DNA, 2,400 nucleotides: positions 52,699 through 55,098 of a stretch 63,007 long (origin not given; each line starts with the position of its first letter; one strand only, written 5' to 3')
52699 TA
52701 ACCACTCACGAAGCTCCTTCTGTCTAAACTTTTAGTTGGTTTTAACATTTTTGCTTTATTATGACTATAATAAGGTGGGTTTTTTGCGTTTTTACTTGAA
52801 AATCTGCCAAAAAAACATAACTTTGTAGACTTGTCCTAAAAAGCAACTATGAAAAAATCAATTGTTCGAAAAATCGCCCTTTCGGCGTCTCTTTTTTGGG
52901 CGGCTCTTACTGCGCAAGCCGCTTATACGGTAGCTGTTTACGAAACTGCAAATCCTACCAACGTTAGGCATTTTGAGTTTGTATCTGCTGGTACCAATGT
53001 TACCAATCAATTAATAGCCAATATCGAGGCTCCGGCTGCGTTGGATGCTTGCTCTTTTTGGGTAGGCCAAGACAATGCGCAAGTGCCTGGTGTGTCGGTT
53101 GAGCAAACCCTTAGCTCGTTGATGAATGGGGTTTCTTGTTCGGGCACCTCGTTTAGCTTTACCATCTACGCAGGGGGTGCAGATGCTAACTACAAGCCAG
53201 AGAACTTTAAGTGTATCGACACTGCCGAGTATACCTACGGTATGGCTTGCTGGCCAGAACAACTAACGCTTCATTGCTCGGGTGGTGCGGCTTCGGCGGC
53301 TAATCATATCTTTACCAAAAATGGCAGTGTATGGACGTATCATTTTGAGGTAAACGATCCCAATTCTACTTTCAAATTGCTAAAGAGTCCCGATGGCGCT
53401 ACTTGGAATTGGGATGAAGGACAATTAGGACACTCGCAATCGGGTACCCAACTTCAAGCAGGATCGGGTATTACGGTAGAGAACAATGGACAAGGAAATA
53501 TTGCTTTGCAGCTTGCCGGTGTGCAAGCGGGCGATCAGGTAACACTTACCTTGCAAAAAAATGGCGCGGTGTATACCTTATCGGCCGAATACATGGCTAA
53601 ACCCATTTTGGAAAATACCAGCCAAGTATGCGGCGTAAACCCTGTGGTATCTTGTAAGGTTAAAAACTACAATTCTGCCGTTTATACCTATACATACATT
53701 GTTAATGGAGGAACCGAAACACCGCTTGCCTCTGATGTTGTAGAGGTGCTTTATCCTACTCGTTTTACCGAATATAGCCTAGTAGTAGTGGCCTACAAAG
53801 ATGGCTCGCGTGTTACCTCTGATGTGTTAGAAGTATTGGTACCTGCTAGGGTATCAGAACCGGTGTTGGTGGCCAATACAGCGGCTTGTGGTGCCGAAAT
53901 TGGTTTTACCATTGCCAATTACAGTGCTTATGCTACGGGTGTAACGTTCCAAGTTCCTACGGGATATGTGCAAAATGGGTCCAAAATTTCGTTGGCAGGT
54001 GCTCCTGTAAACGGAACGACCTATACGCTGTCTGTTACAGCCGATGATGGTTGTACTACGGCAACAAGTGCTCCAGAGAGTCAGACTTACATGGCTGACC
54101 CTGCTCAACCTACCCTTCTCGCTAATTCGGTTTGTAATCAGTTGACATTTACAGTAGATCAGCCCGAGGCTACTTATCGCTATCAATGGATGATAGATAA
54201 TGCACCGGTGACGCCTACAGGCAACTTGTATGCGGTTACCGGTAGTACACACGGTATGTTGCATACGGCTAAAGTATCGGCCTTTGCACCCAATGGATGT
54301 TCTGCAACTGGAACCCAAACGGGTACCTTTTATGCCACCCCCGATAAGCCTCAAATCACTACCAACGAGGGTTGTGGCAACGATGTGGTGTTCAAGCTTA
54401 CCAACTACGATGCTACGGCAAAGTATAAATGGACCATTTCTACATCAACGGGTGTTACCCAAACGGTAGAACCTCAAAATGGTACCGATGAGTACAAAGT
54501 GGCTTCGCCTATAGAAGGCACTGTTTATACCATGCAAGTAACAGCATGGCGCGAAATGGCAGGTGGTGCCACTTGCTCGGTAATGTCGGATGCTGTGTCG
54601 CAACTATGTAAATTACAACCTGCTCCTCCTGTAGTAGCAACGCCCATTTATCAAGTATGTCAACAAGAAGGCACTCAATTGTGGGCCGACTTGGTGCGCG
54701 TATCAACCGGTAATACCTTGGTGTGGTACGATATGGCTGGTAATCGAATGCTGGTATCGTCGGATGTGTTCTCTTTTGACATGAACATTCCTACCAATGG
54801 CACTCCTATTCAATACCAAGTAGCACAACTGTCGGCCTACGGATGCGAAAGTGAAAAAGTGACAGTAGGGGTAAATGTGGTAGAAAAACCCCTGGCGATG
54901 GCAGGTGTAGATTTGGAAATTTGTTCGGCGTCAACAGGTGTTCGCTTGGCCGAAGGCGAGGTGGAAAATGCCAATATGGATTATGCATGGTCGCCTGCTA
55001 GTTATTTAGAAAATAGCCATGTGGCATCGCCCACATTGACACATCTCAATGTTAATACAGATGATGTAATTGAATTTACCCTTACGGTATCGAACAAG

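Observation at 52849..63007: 10.2-kb open-ended ORF missing from the supplied ORF track: a giant secreted SprB-repeat surface protein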

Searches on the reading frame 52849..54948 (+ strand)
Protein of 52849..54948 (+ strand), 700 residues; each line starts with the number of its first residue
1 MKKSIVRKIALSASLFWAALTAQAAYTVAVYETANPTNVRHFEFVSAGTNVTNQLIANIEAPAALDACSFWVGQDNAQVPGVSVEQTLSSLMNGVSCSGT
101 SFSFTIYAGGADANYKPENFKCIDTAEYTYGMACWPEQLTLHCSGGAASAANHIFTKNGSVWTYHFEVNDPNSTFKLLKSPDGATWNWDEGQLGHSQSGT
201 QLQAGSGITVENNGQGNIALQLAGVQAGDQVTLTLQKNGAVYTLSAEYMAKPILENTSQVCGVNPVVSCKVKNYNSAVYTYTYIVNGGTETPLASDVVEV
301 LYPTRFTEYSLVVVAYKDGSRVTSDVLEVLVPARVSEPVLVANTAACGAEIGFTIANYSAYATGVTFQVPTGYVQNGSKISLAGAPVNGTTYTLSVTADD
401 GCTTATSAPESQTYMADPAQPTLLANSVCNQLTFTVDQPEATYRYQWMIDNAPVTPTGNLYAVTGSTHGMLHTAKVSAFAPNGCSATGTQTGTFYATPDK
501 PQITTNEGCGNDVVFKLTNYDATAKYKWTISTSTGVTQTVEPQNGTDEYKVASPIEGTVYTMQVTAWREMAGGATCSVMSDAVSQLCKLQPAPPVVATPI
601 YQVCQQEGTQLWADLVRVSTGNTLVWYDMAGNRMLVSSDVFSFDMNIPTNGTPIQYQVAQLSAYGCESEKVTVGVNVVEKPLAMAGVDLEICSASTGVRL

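Call 8: find_homologous_proteins(query=window:52849-54948:+)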
Query window:52849-54948:+: 8000 candidates shared short words with the query, none scored E <= 0.001.
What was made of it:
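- The word-indexed protein search found no relatives of the N-terminal 700 residues (call 8).
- Tried and rejected: N-terminal 700 aa gave 8,000 candidates and no hit (call 8).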

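Call 9: find_related_loci(query=window:52849-54948:+, collection=genome_contigs, flank=10000)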
Query window:52849-54948:+ (700 aa) in genome_contigs; peptide patterns used: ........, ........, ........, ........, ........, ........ (x = any residue, [..] = any of these).
24 stretches matched a pattern; 4 encode a relative of the query (tblastn E <= 1e-3); 4 distinct loci.
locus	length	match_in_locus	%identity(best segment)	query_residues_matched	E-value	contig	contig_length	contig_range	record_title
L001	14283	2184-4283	87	1-700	0e+0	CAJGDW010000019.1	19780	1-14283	MAG: Paludibacteraceae bacterium isolate MAG47 genome assembly, contig: k141_1078762_length_19780_cov_26.2288, whole gen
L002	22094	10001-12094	79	1-700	0e+0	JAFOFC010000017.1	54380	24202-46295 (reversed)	MAG: Paludibacteraceae bacterium isolate RGIG410 Dairy_cattle_Colon-5__c175054, whole genome shotgun sequence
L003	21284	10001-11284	43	1-692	6e-59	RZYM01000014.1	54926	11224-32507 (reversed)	MAG: Bacteroidia bacterium isolate INTA.AUR.014 contig-100_139, whole genome shotgun sequence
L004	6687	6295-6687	72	1-131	2e-57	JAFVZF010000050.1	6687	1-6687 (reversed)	MAG: Paludibacteraceae bacterium isolate RGIG5529 Sheep_Colon.Co__c1238486, whole genome shotgun sequence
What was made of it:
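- On T9SS type B cargo: Whole MAGs could not be fetched because the genome-collection scan was used up (call 9).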

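Call 19: search_protein_families(library=pfam, proteins=[L001:12444-14282:+, L003:19151-21283:+], max_evalue=0.1)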
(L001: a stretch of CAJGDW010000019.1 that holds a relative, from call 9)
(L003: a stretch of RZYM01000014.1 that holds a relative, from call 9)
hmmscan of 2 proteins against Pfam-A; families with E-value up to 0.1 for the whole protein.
L001:12444-14282:+ (613 aa): 3 families
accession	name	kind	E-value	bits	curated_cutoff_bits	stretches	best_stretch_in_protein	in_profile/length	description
PF19408.5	PKD_6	-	1.5e-34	118.6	25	2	282-357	4-78/82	PKD-like domain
PF24312.1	Ig-like_POM152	-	1.6e-15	57.6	27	2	114-183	18-86/89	Nucleoporin POM152, Ig-like domain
PF23664.1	Ig_Pom152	-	2e-05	25.3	27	0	114-179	18-90/106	Nucleoporin pom152-like, immunoglobulin-like domain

L003:19151-21283:+ (711 aa): 4 families
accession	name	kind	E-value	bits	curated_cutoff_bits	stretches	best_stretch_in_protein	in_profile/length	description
PF19408.5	PKD_6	-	2.3e-37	127.7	25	2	299-379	3-82/82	PKD-like domain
PF24312.1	Ig-like_POM152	-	3e-08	34.3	27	1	134-199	20-84/89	Nucleoporin POM152, Ig-like domain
PF22352.2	K319L-like_PKD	-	1.2e-06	28.9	27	0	563-611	6-60/84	K319L-like, PKD domain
PF23664.1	Ig_Pom152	-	0.0084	16.9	27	0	129-193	15-86/106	Nucleoporin pom152-like, immunoglobulin-like domain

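Call 20: search_protein_families(library=ncbifam, proteins=[L001:12444-14282:+, L003:19151-21283:+], max_evalue=0.1)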
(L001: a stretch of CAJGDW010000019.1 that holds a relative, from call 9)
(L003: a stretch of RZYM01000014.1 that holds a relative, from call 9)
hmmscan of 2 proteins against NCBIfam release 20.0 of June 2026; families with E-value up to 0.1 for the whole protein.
L001:12444-14282:+ (613 aa): 0 families

L003:19151-21283:+ (711 aa): 0 families

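Call 22: find_related_loci(query=A1, collection=metagenome_contigs, flank=10000)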
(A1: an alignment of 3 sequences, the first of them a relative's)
Query A1 (613 aa) in metagenome_contigs; peptide patterns used: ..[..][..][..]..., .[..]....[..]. (x = any residue, [..] = any of these).
109 stretches matched a pattern; 11 encode a relative of the query (tblastn E <= 1e-3); 11 distinct loci.
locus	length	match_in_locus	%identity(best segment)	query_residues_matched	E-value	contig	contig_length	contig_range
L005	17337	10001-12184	100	1-613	0e+0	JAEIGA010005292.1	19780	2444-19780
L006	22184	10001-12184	88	1-613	0e+0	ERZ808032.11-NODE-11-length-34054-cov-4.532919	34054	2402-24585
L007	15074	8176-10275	47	1-611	3e-176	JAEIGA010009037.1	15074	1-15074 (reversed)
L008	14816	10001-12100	45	1-611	7e-174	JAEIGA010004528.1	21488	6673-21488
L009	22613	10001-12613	26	6-610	4e-37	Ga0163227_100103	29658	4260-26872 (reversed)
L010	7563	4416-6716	23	9-613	4e-29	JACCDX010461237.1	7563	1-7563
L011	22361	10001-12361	28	1-301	7e-27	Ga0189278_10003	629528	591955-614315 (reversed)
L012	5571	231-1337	31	2-254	1e-23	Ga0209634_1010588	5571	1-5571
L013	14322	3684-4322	27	1-210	2e-9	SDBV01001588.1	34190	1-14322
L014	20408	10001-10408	35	2-224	8e-9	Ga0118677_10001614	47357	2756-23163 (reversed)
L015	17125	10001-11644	29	234-457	4e-15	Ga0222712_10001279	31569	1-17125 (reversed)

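Call 27: search_protein_families(library=ncbifam, proteins=[L005:11426-12925:+, L005:12947-13942:+, L005:14056-14547:+, L005:14683-15633:+, L005:15685-17337:+, L006:14669-16342:+, L006:16547-17734:+, L007:11082-12074:+, L007:12212-12727:+], max_evalue=0.001)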
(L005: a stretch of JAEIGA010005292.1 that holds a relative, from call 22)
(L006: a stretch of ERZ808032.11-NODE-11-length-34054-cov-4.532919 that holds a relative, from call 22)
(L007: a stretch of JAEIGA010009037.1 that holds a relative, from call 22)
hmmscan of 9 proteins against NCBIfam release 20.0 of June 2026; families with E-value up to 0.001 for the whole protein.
L005:11426-12925:+ (500 aa): 2 families
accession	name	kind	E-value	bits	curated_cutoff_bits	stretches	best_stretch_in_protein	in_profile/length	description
TIGR00864.1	PCC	subfamily_domain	5.6e-07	26.3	1861.4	1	267-383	1340-1464/2700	polycystin cation channel protein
TIGR04131.1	Bac_Flav_CTERM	domain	2.1e-05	24.6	35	1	404-481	3-70/85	T9SS type B sorting domain-containing protein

L005:12947-13942:+ (331 aa): 1 family
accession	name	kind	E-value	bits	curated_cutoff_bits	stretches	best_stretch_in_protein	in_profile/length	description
TIGR03519.1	T9SS_PorP_fam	subfamily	6.2e-45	153.9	90.55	1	6-318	2-292/292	PorP/SprF family type IX secretion system membrane protein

L005:14056-14547:+ (163 aa): 0 families

L005:14683-15633:+ (316 aa): 29 families (the best 25 are shown)
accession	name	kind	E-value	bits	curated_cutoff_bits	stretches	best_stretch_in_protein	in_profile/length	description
NF052445.1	RespRegMctR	equivalog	8.5e-19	67.8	300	1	242-309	137-204/205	two-component system response regulator MctR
NF007403.0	PRK09935.1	equivalog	5.8e-13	48.9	271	1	243-309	143-209/210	fimbria biosynthesis transcriptional regulator FimZ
NF011896.0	PRK15369.1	equivalog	1.9e-12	47.3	242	1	235-305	135-205/211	two component system response regulator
NF040749.1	tetrathio_RR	equivalog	7.4e-12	45.4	290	1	218-302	104-186/191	tetrathionate respiration response regulator TtrR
NF047785.1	respo_reg_MadR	equivalog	1.1e-10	41.2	300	1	241-304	140-203/209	MadR family response regulator transcription factor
TIGR03652.1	FeS_repair_RIC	equivalog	2.1e-10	40.8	204.7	1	39-216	28-214/216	iron-sulfur cluster repair di-iron protein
NF007935.0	PRK10651.1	equivalog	1.1e-09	37.7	250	1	230-306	136-212/216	two-component system response regulator NarL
NF006900.1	PRK09390.1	equivalog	1.2e-09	38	255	1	239-307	132-200/203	response regulator FixJ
NF052366.1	photon_PedR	equivalog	2e-09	37.5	120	1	249-315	2-68/74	photosynthetic electron transport-dependent transcriptional regulator PedR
NF007505.1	PRK10100.1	equivalog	2.9e-09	36.9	250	1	242-304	137-199/204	biofilm master transcriptional regulator CsgD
TIGR03020.2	EpsA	equivalog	3.3e-09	36.8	170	1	243-298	184-239/247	XrtB/PEP-CTERM-associated transcriptional regulator EpsA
TIGR03541.1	reg_near_HchA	equivalog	8.4e-09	35.3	215.6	1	242-306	164-228/232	PA1136 family autoinducer-binding transcriptional regulator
NF007018.1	PRK09483.1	equivalog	9.8e-09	35.2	280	1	242-313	141-212/217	UvrY/SirA/GacA family response regulator transcription factor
NF007419.0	PRK09958.1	equivalog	1e-08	35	251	1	235-309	129-203/204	acid-sensing system DNA-binding response regulator EvgA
NF041232.1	BagY_FevT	exception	2.7e-08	33.1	700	1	248-301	295-348/367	LuxR family transcriptional regulator BagY/FevT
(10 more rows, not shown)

L005:15685-17337:+ (550 aa): 8 families
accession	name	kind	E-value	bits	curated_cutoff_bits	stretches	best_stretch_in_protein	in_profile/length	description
NF003007.0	PRK03818.1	equivalog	4.1e-208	692.4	449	1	11-549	2-549/553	putative transporter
TIGR01625.1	YidE_YbjL_dupl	subfamily_domain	6.5e-73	243.6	71.95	2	381-533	2-154/154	AspT/YidE/YbjL antiporter duplication domain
TIGR03802.1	Asp_Ala_antiprt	equivalog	1.2e-70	238.7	546.95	1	22-548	17-561/562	aspartate-alanine antiporter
NF003440.0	PRK04972.1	equivalog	1.9e-44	152.4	645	1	5-549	6-557/561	aspartate:alanine antiporter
NF007039.0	PRK09496.3-2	equivalog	3.4e-10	39.3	293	2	298-369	159-228/446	Trk system potassium transporter TrkA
TIGR00932.1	2a37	subfamily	1.7e-05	24.5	238.3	1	32-133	13-110/275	monovalent cation:proton antiporter-2 (CPA2) family protein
NF007036.0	PRK09496.2-3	subfamily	7e-05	21.7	407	0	294-360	382-446/448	Trk system potassium transporter TrkA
NF007037.0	PRK09496.2-4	equivalog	0.00026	20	445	1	291-386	161-252/454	Trk system potassium transporter TrkA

L006:14669-16342:+ (557 aa): 7 families
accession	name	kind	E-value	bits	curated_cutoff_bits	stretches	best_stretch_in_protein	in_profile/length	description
NF003007.0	PRK03818.1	equivalog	1.5e-207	690.6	449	1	11-556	2-549/553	putative transporter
TIGR01625.1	YidE_YbjL_dupl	subfamily_domain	1.8e-72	242.1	71.95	2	388-540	2-154/154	AspT/YidE/YbjL antiporter duplication domain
TIGR03802.1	Asp_Ala_antiprt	equivalog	3.8e-72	243.7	546.95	1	22-555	17-561/562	aspartate-alanine antiporter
NF003440.0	PRK04972.1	equivalog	1.9e-47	162.3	645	1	6-556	7-557/561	aspartate:alanine antiporter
NF007039.0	PRK09496.3-2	equivalog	2.3e-09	36.6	293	1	306-376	160-228/446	Trk system potassium transporter TrkA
NF007037.0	PRK09496.2-4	equivalog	5e-05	22.3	445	0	300-393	164-252/454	Trk system potassium transporter TrkA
TIGR00932.1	2a37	subfamily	0.00045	19.8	238.3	1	28-117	9-97/275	monovalent cation:proton antiporter-2 (CPA2) family protein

L006:16547-17734:+ (395 aa): 0 families

L007:11082-12074:+ (330 aa): 1 family
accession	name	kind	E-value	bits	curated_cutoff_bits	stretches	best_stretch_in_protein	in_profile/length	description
TIGR03519.1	T9SS_PorP_fam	subfamily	3.6e-37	128.4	90.55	1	7-317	3-292/292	PorP/SprF family type IX secretion system membrane protein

L007:12212-12727:+ (171 aa): 0 families
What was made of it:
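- On T9SS type B cargo: TIGR04131 scores 24.6 bits, below its cutoff of 35 (E=2e-5, call 27).
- TIGR04131 E=2e-5 (call 27). TIGR04131 scores below its curated cutoff (24.6 against 35 bits, call 27).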

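Call 28: search_protein_families(library=pfam, proteins=[L005:10001-12925:+, L005:12947-13942:+, L005:14056-14547:+, L005:14683-15633:+, L005:15685-17337:+, L006:14669-16342:+, L006:16547-17734:+, L007:11082-12074:+, L007:12212-12727:+], max_evalue=0.001)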
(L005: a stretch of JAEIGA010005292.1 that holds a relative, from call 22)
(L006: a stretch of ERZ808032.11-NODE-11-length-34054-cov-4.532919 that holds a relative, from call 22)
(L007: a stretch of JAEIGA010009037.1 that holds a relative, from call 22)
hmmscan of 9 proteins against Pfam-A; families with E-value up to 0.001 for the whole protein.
L005:10001-12925:+ (975 aa): 6 families
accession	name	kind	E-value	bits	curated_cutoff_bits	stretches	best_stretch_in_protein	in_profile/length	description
PF19408.5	PKD_6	-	9.5e-33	112.8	25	2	282-357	4-78/82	PKD-like domain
PF18911.6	PKD_4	-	1.5e-24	86.2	27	2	713-788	4-83/85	PKD domain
PF00801.26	PKD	-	2.2e-16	60.1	23.5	2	796-860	2-72/80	PKD domain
PF24312.1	Ig-like_POM152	-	3.9e-15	56.4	27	2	114-183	18-86/89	Nucleoporin POM152, Ig-like domain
PF13585.12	CHU_C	-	9e-08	32.6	27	1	908-954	20-69/86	CHU_C Type IX secretion signal domain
PF23664.1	Ig_Pom152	-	5.2e-05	24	27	0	120-179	25-90/106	Nucleoporin pom152-like, immunoglobulin-like domain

L005:12947-13942:+ (331 aa): 1 family
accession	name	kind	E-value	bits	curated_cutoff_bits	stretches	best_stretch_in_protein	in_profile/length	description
PF11751.14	PorP_SprF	-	3.2e-41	142.1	22.3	1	25-316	5-273/273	Type IX secretion system membrane protein PorP/SprF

L005:14056-14547:+ (163 aa): 0 families

L005:14683-15633:+ (316 aa): 4 families
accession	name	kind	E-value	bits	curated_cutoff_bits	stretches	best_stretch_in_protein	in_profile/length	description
PF00196.25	GerE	-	4.5e-19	68.3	23.5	1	248-304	1-57/57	Bacterial regulatory proteins, luxR family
PF01814.28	Hemerythrin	-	6.3e-09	36.8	25.3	1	78-218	3-127/127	Hemerythrin HHE cation binding domain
PF08281.18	Sigma70_r4_2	-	1.7e-05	24.8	25.7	1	245-286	6-48/54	Sigma-70, region 4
PF13384.12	HTH_23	-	2.7e-05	24.3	24.6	0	256-286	9-39/50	Homeodomain-like domain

L005:15685-17337:+ (550 aa): 2 families
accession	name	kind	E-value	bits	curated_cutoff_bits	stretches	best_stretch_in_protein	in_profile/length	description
PF06826.17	Asp-Al_Ex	-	2e-83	278.7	27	2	376-546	2-166/167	Predicted Permease Membrane Region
PF02080.26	TrkA_C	-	1.5e-20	73.3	27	2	296-362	5-71/71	TrkA-C domain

L006:14669-16342:+ (557 aa): 2 families
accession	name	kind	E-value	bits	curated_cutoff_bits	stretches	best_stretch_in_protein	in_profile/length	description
PF06826.17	Asp-Al_Ex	-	1.1e-82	276.3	27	2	383-553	2-166/167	Predicted Permease Membrane Region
PF02080.26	TrkA_C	-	1.1e-19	70.5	27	2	304-369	6-71/71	TrkA-C domain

L006:16547-17734:+ (395 aa): 2 families
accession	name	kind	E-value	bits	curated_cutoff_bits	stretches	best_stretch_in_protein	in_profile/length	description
PF13173.12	AAA_14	-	7.1e-26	91.2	27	1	31-154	2-129/129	AAA domain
PF25199.1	nSTAND_NTPase5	-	0.00066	20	34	0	28-102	38-110/145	Novel STAND NTPase 5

L007:11082-12074:+ (330 aa): 1 family
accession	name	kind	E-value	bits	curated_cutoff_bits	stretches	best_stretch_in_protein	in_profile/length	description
PF11751.14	PorP_SprF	-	3.8e-34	118.9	22.3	1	24-315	5-273/273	Type IX secretion system membrane protein PorP/SprF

L007:12212-12727:+ (171 aa): 0 families
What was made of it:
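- On T9SS type B cargo: In orthologue L005, PF13585 scores 32.6 bits against a cutoff of 27 (call 28). In L005 it starts 18 nt after the stop: TIGR03519 153.9 bits against 90.55, PF11751 142 bits (calls 27, 28).
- CHU_C PF13585 32.6 bits against a cutoff of 27 (call 28). TIGR03519 153.9 bits against 90.55, and PF11751 142 bits over the full profile (calls 27, 28).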

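Call 50: search_solved_structures(query=L005:12947-13939:+, max_evalue=0.01, show_alignments=1)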
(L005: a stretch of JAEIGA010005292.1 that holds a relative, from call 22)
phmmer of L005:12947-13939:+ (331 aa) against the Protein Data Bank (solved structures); distinct sequences matched with E-value up to 0.01: 0.

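Call 51: search_solved_structures(query=L005:11426-12925:+, max_evalue=0.01)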
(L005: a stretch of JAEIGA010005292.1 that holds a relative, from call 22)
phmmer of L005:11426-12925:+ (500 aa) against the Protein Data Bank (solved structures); distinct sequences matched with E-value up to 0.01: 14.
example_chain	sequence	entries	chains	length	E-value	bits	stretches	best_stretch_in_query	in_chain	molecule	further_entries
9lqj_A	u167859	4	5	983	5.4e-14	54.9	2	266-384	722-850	Collagenase ColH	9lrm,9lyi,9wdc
9lrk_A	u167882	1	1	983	5.4e-14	54.9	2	266-384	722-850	Collagenase ColH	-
4aqo_A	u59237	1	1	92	2e-08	36.5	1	339-389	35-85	COLLAGENASE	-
4jrw_A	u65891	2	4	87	2e-08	36.5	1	339-389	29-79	Collagenase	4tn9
2y72_A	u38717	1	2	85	2.5e-08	36.2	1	339-389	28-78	COLLAGENASE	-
2kzw_A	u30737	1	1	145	3.8e-08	35.6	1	317-384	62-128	Uncharacterized protein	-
4l9d_A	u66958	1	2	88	6.8e-08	34.8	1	340-388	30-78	Protease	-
1l0q_A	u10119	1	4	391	8.4e-08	34.5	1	318-393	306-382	Surface layer protein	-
2y3u_A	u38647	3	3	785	1.8e-07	33.4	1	339-388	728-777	COLLAGENASE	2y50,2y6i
4u7k_A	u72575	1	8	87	3.6e-07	32.4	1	337-385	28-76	ColH protein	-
4u6t_A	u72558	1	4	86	3.8e-07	32.3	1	337-385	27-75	ColH protein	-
6aem_A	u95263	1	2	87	5.9e-07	31.7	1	317-390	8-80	PKD domain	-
4jgu_A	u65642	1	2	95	5.9e-06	28.4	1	344-384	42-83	ColH protein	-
2c26_A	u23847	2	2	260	0.00015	23.8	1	336-387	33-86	ENDOGLUCANASE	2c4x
